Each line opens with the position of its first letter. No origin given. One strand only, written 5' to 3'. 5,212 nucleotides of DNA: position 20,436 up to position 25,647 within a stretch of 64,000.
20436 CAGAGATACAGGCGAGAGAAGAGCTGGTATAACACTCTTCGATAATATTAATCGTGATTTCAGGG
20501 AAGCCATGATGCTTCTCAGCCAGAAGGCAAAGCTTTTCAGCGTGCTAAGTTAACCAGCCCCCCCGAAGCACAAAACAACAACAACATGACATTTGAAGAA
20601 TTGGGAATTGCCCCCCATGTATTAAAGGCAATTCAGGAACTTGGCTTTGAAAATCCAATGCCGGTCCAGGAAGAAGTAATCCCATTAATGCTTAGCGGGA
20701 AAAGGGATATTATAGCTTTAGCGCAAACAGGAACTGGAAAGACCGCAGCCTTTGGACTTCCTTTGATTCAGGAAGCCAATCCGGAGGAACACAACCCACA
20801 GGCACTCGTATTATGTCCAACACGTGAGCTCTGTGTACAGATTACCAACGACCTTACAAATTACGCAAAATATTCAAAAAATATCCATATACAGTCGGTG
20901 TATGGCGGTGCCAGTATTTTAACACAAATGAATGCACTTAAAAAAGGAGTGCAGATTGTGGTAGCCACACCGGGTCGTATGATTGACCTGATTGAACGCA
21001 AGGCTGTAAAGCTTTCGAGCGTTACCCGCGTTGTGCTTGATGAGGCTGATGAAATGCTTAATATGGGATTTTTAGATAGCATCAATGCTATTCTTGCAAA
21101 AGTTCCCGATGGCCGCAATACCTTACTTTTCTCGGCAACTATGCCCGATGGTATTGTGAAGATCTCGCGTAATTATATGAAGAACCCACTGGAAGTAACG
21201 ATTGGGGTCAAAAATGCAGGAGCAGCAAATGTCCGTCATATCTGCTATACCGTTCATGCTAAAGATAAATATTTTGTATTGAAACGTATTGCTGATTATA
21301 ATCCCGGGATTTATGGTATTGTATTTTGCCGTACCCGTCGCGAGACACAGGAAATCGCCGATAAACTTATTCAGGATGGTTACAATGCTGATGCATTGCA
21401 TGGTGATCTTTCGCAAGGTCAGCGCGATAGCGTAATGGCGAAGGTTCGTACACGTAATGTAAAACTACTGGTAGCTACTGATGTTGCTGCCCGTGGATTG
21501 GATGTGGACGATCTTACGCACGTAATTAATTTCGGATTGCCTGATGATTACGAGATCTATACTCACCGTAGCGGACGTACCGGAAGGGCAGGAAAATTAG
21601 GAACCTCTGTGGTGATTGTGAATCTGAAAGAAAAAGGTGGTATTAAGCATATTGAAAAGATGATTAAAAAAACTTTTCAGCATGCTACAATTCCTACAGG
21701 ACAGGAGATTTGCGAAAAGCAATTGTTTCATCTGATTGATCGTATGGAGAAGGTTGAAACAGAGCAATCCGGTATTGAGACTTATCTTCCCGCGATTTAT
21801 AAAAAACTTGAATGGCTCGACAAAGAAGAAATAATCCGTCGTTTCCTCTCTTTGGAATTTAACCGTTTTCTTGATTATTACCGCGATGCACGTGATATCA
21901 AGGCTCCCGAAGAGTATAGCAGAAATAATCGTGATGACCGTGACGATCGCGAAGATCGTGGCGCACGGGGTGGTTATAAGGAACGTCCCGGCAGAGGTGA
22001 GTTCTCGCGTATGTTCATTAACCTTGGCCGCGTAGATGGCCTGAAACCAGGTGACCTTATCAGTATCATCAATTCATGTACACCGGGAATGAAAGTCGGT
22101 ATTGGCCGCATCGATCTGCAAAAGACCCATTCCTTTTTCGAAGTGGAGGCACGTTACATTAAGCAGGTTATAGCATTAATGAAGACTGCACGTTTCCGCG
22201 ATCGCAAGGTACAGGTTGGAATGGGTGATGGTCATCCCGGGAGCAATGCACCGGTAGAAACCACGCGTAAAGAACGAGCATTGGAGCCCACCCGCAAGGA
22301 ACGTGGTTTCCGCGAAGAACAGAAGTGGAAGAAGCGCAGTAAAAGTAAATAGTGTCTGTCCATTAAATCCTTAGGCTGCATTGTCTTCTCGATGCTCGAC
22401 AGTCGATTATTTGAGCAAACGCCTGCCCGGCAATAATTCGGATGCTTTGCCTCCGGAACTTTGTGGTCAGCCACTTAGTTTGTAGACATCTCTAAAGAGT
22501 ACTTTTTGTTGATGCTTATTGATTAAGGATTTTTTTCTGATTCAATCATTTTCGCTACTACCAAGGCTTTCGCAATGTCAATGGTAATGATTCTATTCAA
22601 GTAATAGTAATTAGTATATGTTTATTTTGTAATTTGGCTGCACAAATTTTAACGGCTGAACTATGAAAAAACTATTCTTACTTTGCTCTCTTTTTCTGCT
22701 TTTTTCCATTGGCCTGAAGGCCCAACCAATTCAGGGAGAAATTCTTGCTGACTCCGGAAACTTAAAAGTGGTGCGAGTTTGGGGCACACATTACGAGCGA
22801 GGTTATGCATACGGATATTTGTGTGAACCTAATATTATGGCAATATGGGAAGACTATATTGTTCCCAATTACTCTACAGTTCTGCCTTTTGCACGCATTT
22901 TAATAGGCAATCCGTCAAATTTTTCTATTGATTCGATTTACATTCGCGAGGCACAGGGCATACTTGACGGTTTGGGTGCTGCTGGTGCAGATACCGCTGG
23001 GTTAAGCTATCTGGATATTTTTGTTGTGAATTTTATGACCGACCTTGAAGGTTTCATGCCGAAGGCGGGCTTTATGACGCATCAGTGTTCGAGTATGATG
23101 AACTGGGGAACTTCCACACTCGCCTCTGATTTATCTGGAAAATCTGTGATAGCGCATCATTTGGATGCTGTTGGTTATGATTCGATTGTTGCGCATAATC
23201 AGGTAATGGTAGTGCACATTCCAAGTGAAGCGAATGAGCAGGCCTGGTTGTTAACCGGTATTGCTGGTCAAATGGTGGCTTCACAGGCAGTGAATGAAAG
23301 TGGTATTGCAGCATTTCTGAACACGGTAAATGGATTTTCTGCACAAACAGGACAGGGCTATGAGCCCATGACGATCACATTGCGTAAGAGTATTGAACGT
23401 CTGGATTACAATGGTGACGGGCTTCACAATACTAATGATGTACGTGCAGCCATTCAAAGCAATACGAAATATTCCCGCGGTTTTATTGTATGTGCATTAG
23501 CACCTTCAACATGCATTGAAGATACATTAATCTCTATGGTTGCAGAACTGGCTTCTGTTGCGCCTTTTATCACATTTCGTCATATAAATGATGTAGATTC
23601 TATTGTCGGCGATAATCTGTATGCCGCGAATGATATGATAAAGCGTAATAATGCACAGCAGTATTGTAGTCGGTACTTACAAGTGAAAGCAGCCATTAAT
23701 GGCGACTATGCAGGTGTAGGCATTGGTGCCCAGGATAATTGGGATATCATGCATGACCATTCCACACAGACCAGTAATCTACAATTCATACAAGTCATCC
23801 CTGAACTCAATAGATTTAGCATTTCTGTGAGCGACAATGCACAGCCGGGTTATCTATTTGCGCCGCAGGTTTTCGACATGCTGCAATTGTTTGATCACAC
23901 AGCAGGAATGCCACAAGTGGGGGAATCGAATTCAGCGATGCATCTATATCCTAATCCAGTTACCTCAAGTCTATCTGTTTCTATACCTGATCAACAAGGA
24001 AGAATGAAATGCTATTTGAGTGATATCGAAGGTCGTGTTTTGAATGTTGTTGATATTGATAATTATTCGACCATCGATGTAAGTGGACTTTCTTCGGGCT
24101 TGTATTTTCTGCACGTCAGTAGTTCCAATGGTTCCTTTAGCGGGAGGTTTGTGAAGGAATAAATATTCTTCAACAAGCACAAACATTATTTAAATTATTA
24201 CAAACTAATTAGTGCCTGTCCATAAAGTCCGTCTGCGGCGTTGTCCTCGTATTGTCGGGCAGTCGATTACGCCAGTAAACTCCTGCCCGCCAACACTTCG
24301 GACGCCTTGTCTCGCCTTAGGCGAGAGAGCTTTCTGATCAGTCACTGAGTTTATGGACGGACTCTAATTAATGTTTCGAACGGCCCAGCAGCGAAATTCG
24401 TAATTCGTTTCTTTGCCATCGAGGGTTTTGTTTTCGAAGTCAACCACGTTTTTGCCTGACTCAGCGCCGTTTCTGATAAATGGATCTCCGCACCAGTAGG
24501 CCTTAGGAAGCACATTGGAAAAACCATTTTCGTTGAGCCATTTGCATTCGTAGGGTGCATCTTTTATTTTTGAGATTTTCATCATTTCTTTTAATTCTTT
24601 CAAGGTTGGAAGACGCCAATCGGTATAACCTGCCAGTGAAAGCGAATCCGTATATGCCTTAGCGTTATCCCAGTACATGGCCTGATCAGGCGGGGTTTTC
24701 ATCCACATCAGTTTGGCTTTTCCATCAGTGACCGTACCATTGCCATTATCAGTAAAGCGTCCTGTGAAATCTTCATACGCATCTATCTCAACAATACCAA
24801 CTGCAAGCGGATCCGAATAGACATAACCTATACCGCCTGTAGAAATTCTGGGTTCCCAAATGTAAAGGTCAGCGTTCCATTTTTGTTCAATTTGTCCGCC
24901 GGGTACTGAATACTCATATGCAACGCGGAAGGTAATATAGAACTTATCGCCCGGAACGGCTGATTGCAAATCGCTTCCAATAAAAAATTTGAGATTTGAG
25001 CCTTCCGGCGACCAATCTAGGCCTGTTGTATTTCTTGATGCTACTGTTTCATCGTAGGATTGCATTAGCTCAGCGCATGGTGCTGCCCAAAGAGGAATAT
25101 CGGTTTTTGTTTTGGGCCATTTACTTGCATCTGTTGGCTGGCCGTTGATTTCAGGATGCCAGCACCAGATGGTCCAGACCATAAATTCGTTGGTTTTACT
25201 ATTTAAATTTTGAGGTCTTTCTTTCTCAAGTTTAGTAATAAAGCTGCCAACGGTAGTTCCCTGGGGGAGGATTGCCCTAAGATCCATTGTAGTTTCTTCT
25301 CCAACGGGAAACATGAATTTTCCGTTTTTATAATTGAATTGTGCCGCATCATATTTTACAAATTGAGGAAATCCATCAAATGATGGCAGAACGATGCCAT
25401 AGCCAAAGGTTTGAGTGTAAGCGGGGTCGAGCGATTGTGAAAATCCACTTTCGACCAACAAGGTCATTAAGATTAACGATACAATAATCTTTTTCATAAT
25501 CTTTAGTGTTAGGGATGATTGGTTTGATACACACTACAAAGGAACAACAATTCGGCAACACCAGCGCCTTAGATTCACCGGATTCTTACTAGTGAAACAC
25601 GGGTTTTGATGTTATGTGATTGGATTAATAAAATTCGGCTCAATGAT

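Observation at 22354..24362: Two diverged copies of a ~150-bp structured element, each placed immediately 3' of a + strand gene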

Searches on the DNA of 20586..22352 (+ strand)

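Call 65: search_with_rna_model(model_id=R1, sources=[L024, L030, L031, L070, L089, L094, L109, L117, L118, L120, L121, L122, L123, L124, L125, L126, L127, L128, L001, L004, L005, L006], max_evalue=1, show_alignments=0)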
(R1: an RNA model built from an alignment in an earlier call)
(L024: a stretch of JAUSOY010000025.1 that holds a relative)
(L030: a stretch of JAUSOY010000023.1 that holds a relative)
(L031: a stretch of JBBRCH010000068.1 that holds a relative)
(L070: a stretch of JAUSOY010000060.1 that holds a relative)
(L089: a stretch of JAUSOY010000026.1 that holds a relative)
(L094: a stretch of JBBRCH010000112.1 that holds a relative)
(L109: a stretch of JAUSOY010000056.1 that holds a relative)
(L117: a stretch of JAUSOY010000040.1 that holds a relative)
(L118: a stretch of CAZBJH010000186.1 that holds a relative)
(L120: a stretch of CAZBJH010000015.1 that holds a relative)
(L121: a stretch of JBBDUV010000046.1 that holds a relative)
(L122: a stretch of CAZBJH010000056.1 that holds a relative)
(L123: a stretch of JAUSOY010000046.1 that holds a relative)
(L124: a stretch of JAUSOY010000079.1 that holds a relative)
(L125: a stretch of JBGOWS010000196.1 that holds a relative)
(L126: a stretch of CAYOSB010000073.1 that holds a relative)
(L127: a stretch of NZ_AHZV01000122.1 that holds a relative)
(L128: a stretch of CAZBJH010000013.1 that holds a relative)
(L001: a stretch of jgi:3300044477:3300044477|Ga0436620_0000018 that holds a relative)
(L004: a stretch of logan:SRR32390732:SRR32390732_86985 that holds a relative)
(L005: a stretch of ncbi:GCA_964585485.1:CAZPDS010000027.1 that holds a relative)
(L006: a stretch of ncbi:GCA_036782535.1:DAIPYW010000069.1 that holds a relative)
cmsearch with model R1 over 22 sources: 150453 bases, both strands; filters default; matches with E-value up to 1: 39.
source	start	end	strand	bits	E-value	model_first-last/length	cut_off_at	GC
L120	3677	3843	-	110.8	2.5e-20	1-147/147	no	0.44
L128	5935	6101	+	109.4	4.8e-20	1-147/147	no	0.46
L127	2468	2633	+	101.9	1.6e-18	1-147/147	no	0.4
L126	5719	5876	-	101.7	1.8e-18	1-147/147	no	0.39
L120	5288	5432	+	100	3.9e-18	1-147/147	no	0.39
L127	5503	5669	+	89.8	4.6e-16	1-147/147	no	0.38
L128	2044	2190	+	85.9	2.8e-15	1-147/147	no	0.46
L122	2241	2369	+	49.9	5.5e-08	1-147/147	no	0.37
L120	5569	5719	+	45.8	3.7e-07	1-147/147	no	0.4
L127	5815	5959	-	44.5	6.9e-07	1-147/147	no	0.3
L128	2026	2170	-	29.9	0.00063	1-147/147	no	0.43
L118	3375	3424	+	29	0.00095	1-49/147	3'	0.46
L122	4886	4934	+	28.9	0.00097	1-48/147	3'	0.47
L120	5265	5411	-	28.2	0.0014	1-147/147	no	0.37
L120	3719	3841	+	27.2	0.0022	3-125/147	no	0.48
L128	5937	6059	-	24.4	0.0081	3-125/147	no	0.5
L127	2636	2721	+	22.8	0.017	1-147/147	no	0.37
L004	1980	2006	+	20.6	0.049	1-27/147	3'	0.48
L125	4382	4484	+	20.5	0.05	1-100/147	3'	0.48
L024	75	136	+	18.5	0.13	1-147/147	no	0.19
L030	7873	7934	-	18.5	0.13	1-147/147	no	0.19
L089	76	137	+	18.5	0.13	1-147/147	no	0.19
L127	5503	5629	-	18.1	0.15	1-147/147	no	0.39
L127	2468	2594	-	17.7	0.19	1-147/147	no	0.42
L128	7769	7838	+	17.2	0.24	1-147/147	no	0.34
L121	4525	4565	-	17.1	0.24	1-147/147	no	0.46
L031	1566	1599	+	15.4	0.53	1-147/147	no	0.29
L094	3238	3271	-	15.4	0.53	1-147/147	no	0.29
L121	4538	4565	+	15.4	0.54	1-147/147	no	0.43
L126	5849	5876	+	14.7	0.76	1-147/147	no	0.39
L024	4934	4958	-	14.3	0.92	1-147/147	no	0.4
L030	112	136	+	14.3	0.92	1-147/147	no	0.4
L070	2748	2772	-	14.3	0.92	1-147/147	no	0.4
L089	2680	2704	-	14.3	0.92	1-147/147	no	0.4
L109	7577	7601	-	14.3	0.92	1-147/147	no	0.4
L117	3542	3566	-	14.3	0.92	1-147/147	no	0.4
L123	2570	2594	-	14.3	0.92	1-147/147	no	0.4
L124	113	137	+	14.3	0.92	1-147/147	no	0.4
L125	4382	4484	-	14.2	0.93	11-147/147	5'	0.48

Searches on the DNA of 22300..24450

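Call 5: search_rna_families(source=window, start=22300, end=24450, threshold=evalue, max_evalue=10, show_alignments=3)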
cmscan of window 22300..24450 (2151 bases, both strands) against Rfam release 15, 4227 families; matches with E-value up to 10: 4.
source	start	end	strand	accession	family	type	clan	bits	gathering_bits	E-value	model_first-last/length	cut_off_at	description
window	23995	24096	+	RF01651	ceN69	Gene; snRNA; snoRNA; CD-box;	-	19.4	45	1.6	1-107/107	no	Caenorhabditis snoRNA ceN69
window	22878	22934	-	RF01726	SAM-II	Cis-reg; riboswitch;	-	17.3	44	4.9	1-60/60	no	SAM-II riboswitch aptamer (SAM-II long loop)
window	24110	24229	-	RF00015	U4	Gene; snRNA; splicing;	CL00007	16.4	46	0.84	1-138/138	no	U4 spliceosomal RNA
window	23078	23179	+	RF01930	bxd_2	Gene; lncRNA;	-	13.2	80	6.8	1-91/91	no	Bithoraxoid conserved region 2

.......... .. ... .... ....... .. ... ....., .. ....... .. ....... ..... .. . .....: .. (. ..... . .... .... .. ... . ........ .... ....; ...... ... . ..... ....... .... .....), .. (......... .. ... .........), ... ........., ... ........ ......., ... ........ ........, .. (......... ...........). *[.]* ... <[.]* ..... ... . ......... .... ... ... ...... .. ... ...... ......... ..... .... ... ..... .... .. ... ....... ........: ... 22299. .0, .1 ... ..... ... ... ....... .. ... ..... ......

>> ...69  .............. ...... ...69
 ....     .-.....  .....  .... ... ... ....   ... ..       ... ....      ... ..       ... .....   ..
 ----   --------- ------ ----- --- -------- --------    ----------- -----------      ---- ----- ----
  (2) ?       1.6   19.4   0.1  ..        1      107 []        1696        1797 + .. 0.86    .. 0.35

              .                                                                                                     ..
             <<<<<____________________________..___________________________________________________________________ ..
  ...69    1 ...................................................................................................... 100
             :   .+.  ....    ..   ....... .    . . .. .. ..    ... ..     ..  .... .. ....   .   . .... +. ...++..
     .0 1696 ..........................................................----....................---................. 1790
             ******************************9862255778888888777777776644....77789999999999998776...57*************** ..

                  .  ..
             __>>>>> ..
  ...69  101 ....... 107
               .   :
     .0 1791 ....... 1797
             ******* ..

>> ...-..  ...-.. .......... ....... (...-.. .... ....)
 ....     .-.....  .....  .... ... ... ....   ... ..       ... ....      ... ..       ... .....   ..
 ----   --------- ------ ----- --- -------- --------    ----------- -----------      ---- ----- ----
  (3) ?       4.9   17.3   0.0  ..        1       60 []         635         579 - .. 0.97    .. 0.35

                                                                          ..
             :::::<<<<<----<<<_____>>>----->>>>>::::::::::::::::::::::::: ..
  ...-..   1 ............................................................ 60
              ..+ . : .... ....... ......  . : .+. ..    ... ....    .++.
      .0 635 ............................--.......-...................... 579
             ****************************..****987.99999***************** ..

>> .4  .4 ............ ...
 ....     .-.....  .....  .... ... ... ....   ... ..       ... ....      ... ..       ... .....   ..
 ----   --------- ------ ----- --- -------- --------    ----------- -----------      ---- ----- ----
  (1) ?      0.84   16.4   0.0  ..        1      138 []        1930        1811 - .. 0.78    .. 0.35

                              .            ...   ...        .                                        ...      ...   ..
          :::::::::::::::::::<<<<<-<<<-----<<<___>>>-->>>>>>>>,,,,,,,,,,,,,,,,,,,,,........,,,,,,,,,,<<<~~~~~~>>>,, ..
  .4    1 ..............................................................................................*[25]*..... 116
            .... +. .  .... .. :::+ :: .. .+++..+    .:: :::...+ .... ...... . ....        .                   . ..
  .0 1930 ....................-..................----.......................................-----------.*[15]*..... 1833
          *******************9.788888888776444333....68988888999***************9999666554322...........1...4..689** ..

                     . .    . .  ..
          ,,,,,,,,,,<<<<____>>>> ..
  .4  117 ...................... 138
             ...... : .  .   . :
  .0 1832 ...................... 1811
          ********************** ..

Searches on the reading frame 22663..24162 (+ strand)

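Call 12: search_protein_families(library=pfam, proteins=[window:22663-24162:+])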
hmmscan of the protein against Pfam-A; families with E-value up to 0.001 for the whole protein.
window:22663-24162:+ (499 aa): 1 family
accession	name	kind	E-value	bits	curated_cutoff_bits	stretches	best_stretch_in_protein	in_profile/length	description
PF18962.6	Por_Secre_tail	-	8.1e-11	42.5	27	1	428-493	1-70/75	Secretion system C-terminal sorting domain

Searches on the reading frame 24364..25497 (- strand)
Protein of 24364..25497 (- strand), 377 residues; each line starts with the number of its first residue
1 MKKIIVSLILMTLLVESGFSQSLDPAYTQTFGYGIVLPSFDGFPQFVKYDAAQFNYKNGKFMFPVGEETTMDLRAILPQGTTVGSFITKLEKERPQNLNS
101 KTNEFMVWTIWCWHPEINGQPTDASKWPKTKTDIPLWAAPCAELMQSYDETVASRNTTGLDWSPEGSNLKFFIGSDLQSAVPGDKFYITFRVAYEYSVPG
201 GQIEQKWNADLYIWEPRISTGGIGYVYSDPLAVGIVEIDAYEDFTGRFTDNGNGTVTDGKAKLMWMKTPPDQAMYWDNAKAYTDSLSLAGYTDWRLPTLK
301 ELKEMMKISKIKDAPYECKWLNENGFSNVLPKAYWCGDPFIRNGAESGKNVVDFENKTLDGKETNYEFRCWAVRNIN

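Call 12: search_protein_families(library=pfam, proteins=[window:24364-25497:-])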
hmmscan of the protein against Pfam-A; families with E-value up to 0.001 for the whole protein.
window:24364-25497:- (377 aa): 1 family
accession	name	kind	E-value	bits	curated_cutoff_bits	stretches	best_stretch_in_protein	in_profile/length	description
PF07603.17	Lcl_C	-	1.7e-18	67.4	34.9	1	254-374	1-117/117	Lcl C-terminal domain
